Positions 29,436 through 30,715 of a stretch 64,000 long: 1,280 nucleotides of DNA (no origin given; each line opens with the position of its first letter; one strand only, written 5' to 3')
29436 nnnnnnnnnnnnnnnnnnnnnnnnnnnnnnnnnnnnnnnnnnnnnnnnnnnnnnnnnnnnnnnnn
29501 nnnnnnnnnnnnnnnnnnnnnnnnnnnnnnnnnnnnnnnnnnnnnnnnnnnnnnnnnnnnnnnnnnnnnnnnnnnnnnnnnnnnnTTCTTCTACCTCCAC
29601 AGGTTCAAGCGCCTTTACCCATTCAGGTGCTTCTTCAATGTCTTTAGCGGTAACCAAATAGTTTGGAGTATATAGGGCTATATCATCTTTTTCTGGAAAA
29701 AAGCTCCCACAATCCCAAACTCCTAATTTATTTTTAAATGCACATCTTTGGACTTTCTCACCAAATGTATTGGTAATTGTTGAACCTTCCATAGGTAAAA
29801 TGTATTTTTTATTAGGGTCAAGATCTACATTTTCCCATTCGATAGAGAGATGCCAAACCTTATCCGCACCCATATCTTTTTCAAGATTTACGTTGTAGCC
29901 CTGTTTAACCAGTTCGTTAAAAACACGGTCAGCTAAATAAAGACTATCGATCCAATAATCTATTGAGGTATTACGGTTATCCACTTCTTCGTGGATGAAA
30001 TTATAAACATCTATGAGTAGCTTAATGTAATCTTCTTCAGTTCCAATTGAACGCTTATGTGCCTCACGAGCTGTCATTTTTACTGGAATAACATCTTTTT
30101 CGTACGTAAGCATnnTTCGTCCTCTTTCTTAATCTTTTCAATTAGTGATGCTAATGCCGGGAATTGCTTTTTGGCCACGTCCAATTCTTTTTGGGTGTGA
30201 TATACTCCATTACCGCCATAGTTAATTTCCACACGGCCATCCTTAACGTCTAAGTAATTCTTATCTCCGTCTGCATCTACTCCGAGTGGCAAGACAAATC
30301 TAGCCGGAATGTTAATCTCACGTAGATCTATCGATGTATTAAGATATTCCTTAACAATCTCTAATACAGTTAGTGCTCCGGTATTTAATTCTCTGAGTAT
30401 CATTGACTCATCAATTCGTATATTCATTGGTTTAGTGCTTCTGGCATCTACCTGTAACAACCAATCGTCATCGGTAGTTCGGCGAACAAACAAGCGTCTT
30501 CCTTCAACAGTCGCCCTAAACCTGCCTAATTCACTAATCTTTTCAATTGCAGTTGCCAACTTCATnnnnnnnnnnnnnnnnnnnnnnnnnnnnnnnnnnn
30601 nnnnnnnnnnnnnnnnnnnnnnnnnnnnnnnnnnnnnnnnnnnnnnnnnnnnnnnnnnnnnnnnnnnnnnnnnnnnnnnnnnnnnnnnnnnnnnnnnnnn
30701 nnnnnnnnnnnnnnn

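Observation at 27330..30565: Tandemly duplicated two-gene module with shared motifs and C-terminal EPV tails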

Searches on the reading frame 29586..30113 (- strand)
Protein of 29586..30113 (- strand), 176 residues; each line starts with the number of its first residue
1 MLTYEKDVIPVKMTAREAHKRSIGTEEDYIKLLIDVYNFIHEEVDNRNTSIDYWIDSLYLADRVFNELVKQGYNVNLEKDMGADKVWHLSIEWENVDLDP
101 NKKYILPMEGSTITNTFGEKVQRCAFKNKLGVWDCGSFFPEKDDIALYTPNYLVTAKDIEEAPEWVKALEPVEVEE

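Call 7: search_protein_families(library=pfam, proteins=[window:29586-30113:-], max_evalue=1)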
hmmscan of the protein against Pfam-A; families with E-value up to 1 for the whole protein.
window:29586-30113:- (176 aa): 1 family
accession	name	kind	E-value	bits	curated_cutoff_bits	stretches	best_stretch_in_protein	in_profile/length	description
PF01119.25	DNA_mis_repair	-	0.069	13.2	26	1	24-122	15-115/119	DNA mismatch repair protein, C-terminal domain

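Call 8: search_protein_families(library=phrogs, proteins=[window:29586-30113:-], max_evalue=0.1)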
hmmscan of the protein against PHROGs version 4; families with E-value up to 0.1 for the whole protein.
window:29586-30113:- (176 aa): 0 families

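Call 12: search_dna_similar(query=window:29586-30113:-, collection=phages, mode=protein, max_rows=30, max_evalue=0.01)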
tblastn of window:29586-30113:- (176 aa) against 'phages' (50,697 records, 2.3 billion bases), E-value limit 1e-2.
Records with a match: 2; places in all: 2; records where one place covers at least 80% of the query: 0.
Best place of each record, by identity: <60% 2.
By first word of the organism name: Lactobacillus 2.
By host as written in the record: Lactobacillus casei W56 2.
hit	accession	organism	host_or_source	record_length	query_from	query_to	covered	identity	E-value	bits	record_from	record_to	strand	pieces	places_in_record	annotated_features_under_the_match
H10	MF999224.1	Lactobacillus phage LJ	Lactobacillus casei W56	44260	102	174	41%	35.6%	3e-3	43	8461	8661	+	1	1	transport protein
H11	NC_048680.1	Lactobacillus phage LJ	Lactobacillus casei W56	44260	102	174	41%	35.6%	3e-3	43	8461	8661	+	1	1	transport protein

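Call 16: find_homologous_proteins(query=A1, max_evalue=0.01)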
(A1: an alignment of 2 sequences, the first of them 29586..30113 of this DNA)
Query A1 (2 sequences) (176 aa, profile of the alignment): 511 proteins with E <= 0.01 among 4406 candidates; the best 120 are listed.
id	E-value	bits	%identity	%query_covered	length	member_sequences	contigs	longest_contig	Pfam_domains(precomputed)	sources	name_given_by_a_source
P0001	1.1e-114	400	32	70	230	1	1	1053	-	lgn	-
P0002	2.1e-110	386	32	88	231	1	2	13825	-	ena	-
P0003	2.5e-110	386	32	88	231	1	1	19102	-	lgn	-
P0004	1.8e-109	383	33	88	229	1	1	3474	-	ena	-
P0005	6.9e-108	378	32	88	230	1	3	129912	-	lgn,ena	-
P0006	2.6e-106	373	31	88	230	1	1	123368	-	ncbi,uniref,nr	ncbi:hypothetical protein [Limosilactobacillus caviae]|uniref:hypothetical protein n=1 Tax=Limosilac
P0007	4.7e-96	339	29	98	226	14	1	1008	-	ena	-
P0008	7.3e-96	339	32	98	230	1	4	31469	-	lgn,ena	-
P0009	2.3e-95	337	33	88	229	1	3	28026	-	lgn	-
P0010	1.9e-92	327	30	88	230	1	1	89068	-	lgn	-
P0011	1.3e-87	312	99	100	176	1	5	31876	-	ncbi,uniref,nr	ncbi:hypothetical protein [Limosilactobacillus reuteri]|uniref:hypothetical protein n=1 Tax=Limosila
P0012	4.0e-83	297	34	68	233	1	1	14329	-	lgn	-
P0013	1.2e-81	292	91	100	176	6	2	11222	-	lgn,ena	-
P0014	8.1e-81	289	30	98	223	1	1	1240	-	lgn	-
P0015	5.4e-80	287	31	98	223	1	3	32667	-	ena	-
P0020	1.1e-72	263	38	62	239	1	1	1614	-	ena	-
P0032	8.4e-63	230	38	62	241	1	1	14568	-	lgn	-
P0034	2.5e-62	229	78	100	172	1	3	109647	-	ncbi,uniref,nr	ncbi:hypothetical protein CBG04_10015 [Limosilactobacillus reuteri]|uniref:hypothetical protein n=1 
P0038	4.1e-61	225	39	70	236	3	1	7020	-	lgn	-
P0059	8.4e-59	217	32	98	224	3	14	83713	-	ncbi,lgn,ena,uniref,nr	ncbi:hypothetical protein [Limosilactobacillus reuteri]|uniref:hypothetical protein n=1 Tax=Limosila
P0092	3.3e-56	209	31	98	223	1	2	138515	-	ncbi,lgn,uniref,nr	ncbi:hypothetical protein ACTEYT_10225 (plasmid) [Limosilactobacillus reuteri]|uniref:DUF1642 domain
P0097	8.5e-56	207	28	93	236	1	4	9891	-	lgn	-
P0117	1.5e-53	200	35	80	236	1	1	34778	-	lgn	-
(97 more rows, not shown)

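Call 23: search_protein_families(library=pfam, alignment_id=A3, max_evalue=1)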
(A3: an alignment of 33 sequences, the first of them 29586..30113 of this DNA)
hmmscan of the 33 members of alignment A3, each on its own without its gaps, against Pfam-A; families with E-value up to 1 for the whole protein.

A. member 1, window:29586-30113:- (176 aa): 1 family
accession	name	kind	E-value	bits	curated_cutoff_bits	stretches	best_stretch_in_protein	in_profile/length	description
PF01119.25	DNA_mis_repair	-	0.069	13.2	26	1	24-122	15-115/119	DNA mismatch repair protein, C-terminal domain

B. families by the number of members that match (of 33 scanned): 29 families (the first 25 are shown)
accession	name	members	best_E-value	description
PF13450.12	NAD_binding_8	7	0.05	NAD(P)-binding Rossmann-like domain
PF07852.16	DUF1642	5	0.00078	Protein of unknown function (DUF1642)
PF00804.31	Syntaxin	3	0.049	Syntaxin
PF16348.10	CoV_NSP4_C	3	0.12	Coronavirus replicase NSP4, C-terminal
PF13439.12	Glyco_transf_4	2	0.029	Glycosyltransferase Family 4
PF02611.20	CDH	2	0.16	CDP-diacylglycerol pyrophosphatase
PF21825.2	crAss001_48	1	2.5e-10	crAss001_48 related protein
PF10957.13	Spore_Cse60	1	0.015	Sporulation protein Cse60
PF19189.6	Mtf2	1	0.021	Mtf2 family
PF08599.15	Nbs1_C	1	0.027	DNA damage repair protein Nbs1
PF17601.7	DUF5497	1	0.036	Family of unknown function (DUF5497)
PF13443.12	HTH_26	1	0.036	Cro/C1-type HTH DNA-binding domain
PF12097.14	DUF3573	1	0.038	Protein of unknown function (DUF3573)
PF21003.3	NucS_N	1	0.044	Endonuclease NucS N-terminal PH-like domain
PF25262.1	DUF7862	1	0.044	Domain of unknown function (DUF7862)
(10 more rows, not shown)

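Call 25: search_protein_families(library=pfam, proteins=[P0092, P0059, P0034, P0006, P0012, P0020, P0032, P0038, P0117, P0097], max_evalue=1)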
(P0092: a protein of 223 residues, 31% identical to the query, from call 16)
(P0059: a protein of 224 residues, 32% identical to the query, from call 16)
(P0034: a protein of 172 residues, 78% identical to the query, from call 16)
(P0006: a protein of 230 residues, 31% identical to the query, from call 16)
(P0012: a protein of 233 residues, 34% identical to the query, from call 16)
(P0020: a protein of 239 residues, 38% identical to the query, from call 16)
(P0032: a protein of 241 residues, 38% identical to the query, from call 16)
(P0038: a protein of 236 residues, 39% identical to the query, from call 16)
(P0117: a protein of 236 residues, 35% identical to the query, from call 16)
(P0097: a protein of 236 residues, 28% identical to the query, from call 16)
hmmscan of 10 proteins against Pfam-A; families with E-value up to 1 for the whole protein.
P0092 (223 aa): 1 family
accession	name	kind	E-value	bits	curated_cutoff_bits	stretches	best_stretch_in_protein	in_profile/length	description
PF13450.12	NAD_binding_8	-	0.3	11.8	21.9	1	112-136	12-36/68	NAD(P)-binding Rossmann-like domain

P0059 (224 aa): 2 families
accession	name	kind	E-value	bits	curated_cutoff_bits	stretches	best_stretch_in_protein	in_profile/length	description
PF16348.10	CoV_NSP4_C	-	0.12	13.6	27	1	168-212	43-87/96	Coronavirus replicase NSP4, C-terminal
PF13450.12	NAD_binding_8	-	0.3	11.8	21.9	1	112-136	12-36/68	NAD(P)-binding Rossmann-like domain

P0034 (172 aa): 0 families

P0006 (230 aa): 2 families
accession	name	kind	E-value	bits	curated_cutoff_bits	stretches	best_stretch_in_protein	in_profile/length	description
PF13450.12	NAD_binding_8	-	0.092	13.5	21.9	1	118-142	11-35/68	NAD(P)-binding Rossmann-like domain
PF02611.20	CDH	-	0.16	12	25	1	21-96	125-205/224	CDP-diacylglycerol pyrophosphatase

P0012 (233 aa): 0 families

P0020 (239 aa): 2 families
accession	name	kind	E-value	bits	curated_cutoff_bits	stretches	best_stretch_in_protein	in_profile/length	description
PF13450.12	NAD_binding_8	-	0.05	14.3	21.9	1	127-154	11-38/68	NAD(P)-binding Rossmann-like domain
PF16348.10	CoV_NSP4_C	-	0.18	13.1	27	1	183-227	43-87/96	Coronavirus replicase NSP4, C-terminal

P0032 (241 aa): 8 families
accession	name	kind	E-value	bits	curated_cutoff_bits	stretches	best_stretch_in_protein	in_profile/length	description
PF12097.14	DUF3573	-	0.038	13.3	26.6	1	12-81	27-93/383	Protein of unknown function (DUF3573)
PF00804.31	Syntaxin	-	0.049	13.9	26.7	1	28-90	52-114/157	Syntaxin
PF05812.17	Herpes_BLRF2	-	0.05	14.2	25.8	1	58-104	3-51/119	Herpesvirus BLRF2 protein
PF13450.12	NAD_binding_8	-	0.051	14.3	21.9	1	127-154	11-38/68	NAD(P)-binding Rossmann-like domain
PF21523.3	ParM_N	-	0.1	13.1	27.4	1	14-90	25-101/159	Plasmid segregation protein ParM, C-terminal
PF09177.16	STX6_10_61_N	-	0.13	13.3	29.4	1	30-70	44-89/99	Syntaxin 6/10/61, N-terminal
PF04871.18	Uso1_p115_C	-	0.26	12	28.4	1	29-98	17-81/121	Uso1 / p115 like vesicle tethering protein, C terminal region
PF19964.5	EAD11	-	0.31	11.5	26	1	25-71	26-70/80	Effector-associated domain 11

P0038 (236 aa): 4 families
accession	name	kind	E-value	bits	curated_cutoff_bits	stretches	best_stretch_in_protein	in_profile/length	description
PF25262.1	DUF7862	-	0.044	14.3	27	0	119-152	50-82/85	Domain of unknown function (DUF7862)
PF13450.12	NAD_binding_8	-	0.11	13.2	21.9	1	124-151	11-38/68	NAD(P)-binding Rossmann-like domain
PF00804.31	Syntaxin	-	0.19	12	26.7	1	10-82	34-106/157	Syntaxin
PF13439.12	Glyco_transf_4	-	0.2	12.1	28.5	1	120-149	7-36/170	Glycosyltransferase Family 4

P0117 (236 aa): 2 families
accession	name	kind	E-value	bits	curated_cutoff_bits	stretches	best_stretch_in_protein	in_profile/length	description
PF19189.6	Mtf2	-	0.021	15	27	1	46-104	43-99/195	Mtf2 family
PF16348.10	CoV_NSP4_C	-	0.13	13.5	27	1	180-224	43-87/96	Coronavirus replicase NSP4, C-terminal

P0097 (236 aa): 2 families
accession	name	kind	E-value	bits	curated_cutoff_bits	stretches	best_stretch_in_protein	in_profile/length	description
PF13439.12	Glyco_transf_4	-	0.029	14.8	28.5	1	119-197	6-83/170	Glycosyltransferase Family 4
PF00804.31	Syntaxin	-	0.11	12.7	26.7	1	26-89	50-113/157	Syntaxin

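Call 38: predict_structure(alignment_id=A4)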
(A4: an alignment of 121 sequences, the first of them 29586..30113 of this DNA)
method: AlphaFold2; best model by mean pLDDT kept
length: 176 residues; sequences in the alignment: 121
mean_pLDDT: 77.4   pTM: 0.46
mean pLDDT of the five models: 77.4, 76.9, 76.0, 75.5, 71.8
residues with pLDDT >= 90: 31; 70-90: 101; 50-70: 32; < 50: 12
segments of 3 or more residues with pLDDT < 50: 1-10
pLDDT, mean of each block of 10 residues (from residue 1): 39 52 74 92 79 87 89 85 76 71 86 85 87 84 58 84 89 77
secondary structure, 60 per line:
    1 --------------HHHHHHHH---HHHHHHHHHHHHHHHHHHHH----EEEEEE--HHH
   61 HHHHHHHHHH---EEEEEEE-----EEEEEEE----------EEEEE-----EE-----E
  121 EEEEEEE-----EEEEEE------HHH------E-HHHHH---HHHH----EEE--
elements in order: H15-22 H26-45 E50-55 H58-70 E74-80 E86-92 E103-107 E120-127 E133-138 H156-160 H164-167 E172-174

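Call 67: list_cluster_members(proteins=[P0092, P0059, P0011, P0160, P0216, P0197])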
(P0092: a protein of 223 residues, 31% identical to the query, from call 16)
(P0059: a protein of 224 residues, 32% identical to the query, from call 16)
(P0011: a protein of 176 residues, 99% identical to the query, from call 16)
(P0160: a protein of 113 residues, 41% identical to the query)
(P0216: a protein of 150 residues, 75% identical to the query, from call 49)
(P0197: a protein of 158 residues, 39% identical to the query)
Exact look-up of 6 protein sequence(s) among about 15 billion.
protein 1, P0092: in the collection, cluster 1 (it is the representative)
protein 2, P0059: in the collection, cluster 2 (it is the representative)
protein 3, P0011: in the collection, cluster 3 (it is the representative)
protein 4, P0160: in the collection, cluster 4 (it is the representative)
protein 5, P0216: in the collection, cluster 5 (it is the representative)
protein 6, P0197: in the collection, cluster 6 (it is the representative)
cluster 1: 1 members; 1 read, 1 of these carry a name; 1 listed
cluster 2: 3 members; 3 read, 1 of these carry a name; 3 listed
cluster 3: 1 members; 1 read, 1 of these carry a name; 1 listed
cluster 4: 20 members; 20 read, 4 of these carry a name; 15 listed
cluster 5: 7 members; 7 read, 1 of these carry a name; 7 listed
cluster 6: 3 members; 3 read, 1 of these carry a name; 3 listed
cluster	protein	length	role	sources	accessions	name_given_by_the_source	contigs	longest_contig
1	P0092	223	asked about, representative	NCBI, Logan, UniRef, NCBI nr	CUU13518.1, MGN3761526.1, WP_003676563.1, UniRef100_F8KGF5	hypothetical protein ACTEYT_10225 (plasmid) [Limosilactobacillus reuteri] | DUF1642 domain-containing protein n=1 Tax=Limosilactobacillus reuteri subsp. suis (strain ... | conserved hypothetical protein [Limosilactobacillus reuteri subsp. suis]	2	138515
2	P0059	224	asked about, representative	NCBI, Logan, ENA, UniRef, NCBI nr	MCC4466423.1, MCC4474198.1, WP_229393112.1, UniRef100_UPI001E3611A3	hypothetical protein [Limosilactobacillus reuteri] | hypothetical protein n=1 Tax=Limosilactobacillus reuteri TaxID=1598 RepID=UPI001E3611A3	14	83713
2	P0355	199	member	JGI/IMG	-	-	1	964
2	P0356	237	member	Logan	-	-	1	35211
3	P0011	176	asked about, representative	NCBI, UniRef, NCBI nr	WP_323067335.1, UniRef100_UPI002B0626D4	hypothetical protein [Limosilactobacillus reuteri] | hypothetical protein n=1 Tax=Limosilactobacillus reuteri TaxID=1598 RepID=UPI002B0626D4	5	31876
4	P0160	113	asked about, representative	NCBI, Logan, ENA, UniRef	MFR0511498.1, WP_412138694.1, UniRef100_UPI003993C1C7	hypothetical protein ACLUXW_00090 [Limosilactobacillus reuteri subsp. suis] | hypothetical protein n=1 Tax=Limosilactobacillus reuteri TaxID=1598 RepID=UPI003993C1C7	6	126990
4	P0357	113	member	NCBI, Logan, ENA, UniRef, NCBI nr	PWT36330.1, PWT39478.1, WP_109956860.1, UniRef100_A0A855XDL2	hypothetical protein DKZ22_10880 [Limosilactobacillus reuteri] | Uncharacterized protein n=2 Tax=Limosilactobacillus reuteri TaxID=1598 ... | hypothetical protein [Limosilactobacillus reuteri]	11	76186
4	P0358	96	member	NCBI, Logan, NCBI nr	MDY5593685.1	MAG: hypothetical protein SPF48_08310 [Limosilactobacillus reuteri] | hypothetical protein [Limosilactobacillus reuteri]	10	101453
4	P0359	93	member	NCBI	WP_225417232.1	hypothetical protein, partial [Limosilactobacillus reuteri]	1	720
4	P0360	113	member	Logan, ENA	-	-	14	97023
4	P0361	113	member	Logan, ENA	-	-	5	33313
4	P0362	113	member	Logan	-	-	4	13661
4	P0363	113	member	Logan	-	-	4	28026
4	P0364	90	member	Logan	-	-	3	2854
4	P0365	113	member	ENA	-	-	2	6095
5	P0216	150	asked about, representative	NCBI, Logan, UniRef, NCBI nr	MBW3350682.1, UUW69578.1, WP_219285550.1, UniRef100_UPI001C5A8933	hypothetical protein [Limosilactobacillus reuteri] | hypothetical protein n=1 Tax=Limosilactobacillus reuteri TaxID=1598 RepID=UPI001C5A8933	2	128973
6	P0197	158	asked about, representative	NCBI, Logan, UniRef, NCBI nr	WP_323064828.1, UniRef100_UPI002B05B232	hypothetical protein [Limosilactobacillus reuteri] | hypothetical protein n=1 Tax=Limosilactobacillus reuteri TaxID=1598 RepID=UPI002B05B232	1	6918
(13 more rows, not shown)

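Call 68: get_annotated_region(hit=H10, flank=2500)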
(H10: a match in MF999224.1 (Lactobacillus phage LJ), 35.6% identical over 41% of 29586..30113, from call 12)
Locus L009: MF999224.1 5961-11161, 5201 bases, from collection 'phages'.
description: Lactobacillus phage LJ, complete genome.
organism: Lactobacillus phage LJ (NCBI taxid 2041454)
taxonomy: Viruses; Duplodnaviria; Heunggongvirae; Uroviricota; Caudoviricetes; Junavirus; Junavirus LJ
host: Lactobacillus casei W56; source: pickle; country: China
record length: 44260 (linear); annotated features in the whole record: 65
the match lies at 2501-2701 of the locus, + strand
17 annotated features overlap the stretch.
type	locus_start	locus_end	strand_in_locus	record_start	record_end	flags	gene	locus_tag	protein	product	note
CDS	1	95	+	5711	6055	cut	-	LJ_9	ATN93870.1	hypothetical protein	orf9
CDS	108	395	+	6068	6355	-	-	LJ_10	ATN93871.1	regulation of transcription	orf10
CDS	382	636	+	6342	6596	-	-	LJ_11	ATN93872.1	hypothetical protein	orf11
CDS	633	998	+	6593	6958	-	-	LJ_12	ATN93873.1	holliday junction resolvase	orf12; Holliday junction resolvase RusA (prophage-encoded endonuclease)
CDS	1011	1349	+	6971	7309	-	-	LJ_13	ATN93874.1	putative endonuclease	orf13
CDS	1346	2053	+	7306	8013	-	-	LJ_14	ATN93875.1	type I restriction-modification system DNA methylase subunit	orf14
CDS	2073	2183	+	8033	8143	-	-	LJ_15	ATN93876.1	hypothetical protein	orf15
CDS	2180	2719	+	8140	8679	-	-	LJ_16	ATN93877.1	transport protein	orf16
CDS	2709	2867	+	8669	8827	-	-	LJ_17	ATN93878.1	hypothetical protein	orf17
CDS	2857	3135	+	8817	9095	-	-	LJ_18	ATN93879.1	hypothetical protein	orf18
CDS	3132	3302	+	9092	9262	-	-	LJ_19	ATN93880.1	mismatch repair protein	orf19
CDS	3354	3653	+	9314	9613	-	-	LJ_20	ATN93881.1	hypothetical protein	orf20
CDS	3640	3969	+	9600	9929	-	-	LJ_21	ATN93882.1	hypothetical protein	orf21; phage protein [Lactobacillus casei group]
CDS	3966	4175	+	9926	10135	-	-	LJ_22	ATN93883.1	hypothetical protein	orf22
CDS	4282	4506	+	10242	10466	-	-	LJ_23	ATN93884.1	hypothetical protein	orf23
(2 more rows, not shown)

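Call 69: search_protein_families(library=pfam, proteins=[L009:2180-2716:+], max_evalue=0.1)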
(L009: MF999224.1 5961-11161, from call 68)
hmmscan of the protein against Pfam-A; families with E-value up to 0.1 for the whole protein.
L009:2180-2716:+ (179 aa): 3 families
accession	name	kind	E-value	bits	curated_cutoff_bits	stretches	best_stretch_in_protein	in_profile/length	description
PF07852.16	DUF1642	-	7.7e-11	43.1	27.8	1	54-172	1-137/138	Protein of unknown function (DUF1642)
PF04967.18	HTH_10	-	0.028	14.7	23.1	0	59-75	1-17/53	HTH DNA binding domain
PF04069.17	OpuAC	-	0.044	13.8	21.2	0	134-178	186-232/257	Substrate binding domain of ABC-type glycine betaine transport system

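Call 96: search_protein_families(library=ncbifam, proteins=[window:29586-30113:-, L009:2180-2716:+], max_evalue=0.01)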
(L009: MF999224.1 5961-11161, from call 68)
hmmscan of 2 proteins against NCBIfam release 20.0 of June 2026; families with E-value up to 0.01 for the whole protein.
window:29586-30113:- (176 aa): 0 families

L009:2180-2716:+ (179 aa): 0 families

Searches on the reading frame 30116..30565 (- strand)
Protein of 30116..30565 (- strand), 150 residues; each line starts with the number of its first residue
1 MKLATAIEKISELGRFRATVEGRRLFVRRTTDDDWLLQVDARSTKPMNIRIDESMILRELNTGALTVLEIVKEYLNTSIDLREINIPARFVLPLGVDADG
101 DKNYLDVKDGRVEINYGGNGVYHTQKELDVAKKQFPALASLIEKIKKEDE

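Call 7: search_protein_families(library=pfam, proteins=[window:30116-30565:-], max_evalue=1)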
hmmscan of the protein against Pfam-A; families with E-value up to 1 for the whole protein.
window:30116-30565:- (150 aa): 2 families
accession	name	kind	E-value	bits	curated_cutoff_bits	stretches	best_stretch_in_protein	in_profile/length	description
PF21003.3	NucS_N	-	0.044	14.2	23.9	1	7-72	10-74/100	Endonuclease NucS N-terminal PH-like domain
PF06076.17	Orthopox_F14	-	0.099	13.4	27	0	40-62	21-43/73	Orthopoxvirus F14 protein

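Call 8: search_protein_families(library=phrogs, proteins=[window:30116-30565:-], max_evalue=0.1)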
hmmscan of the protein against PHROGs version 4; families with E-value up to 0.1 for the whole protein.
window:30116-30565:- (150 aa): 2 families
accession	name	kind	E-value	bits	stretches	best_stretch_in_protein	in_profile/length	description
phrog_18216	-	unknown function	0.0099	16.9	1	37-123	59-117/139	-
phrog_9042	-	unknown function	0.022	15.8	1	6-97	6-91/136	-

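Call 49: find_homologous_proteins(query=window:30116-30565:-, max_evalue=0.01)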
Query window:30116-30565:- (150 aa): 3 proteins with E <= 0.01 among 57 candidates.
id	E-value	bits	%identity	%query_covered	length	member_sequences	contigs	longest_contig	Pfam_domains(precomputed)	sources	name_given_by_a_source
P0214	3.4e-89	314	99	100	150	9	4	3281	-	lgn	-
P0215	9.1e-70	251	81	100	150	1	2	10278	-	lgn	-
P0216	4.7e-65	236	75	100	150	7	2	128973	-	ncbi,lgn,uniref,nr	ncbi:hypothetical protein [Limosilactobacillus reuteri]|uniref:hypothetical protein n=1 Tax=Limosila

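Call 96: search_protein_families(library=ncbifam, proteins=[window:30116-30565:-], max_evalue=0.01)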
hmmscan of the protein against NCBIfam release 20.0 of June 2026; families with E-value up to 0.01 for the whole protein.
window:30116-30565:- (150 aa): 0 families
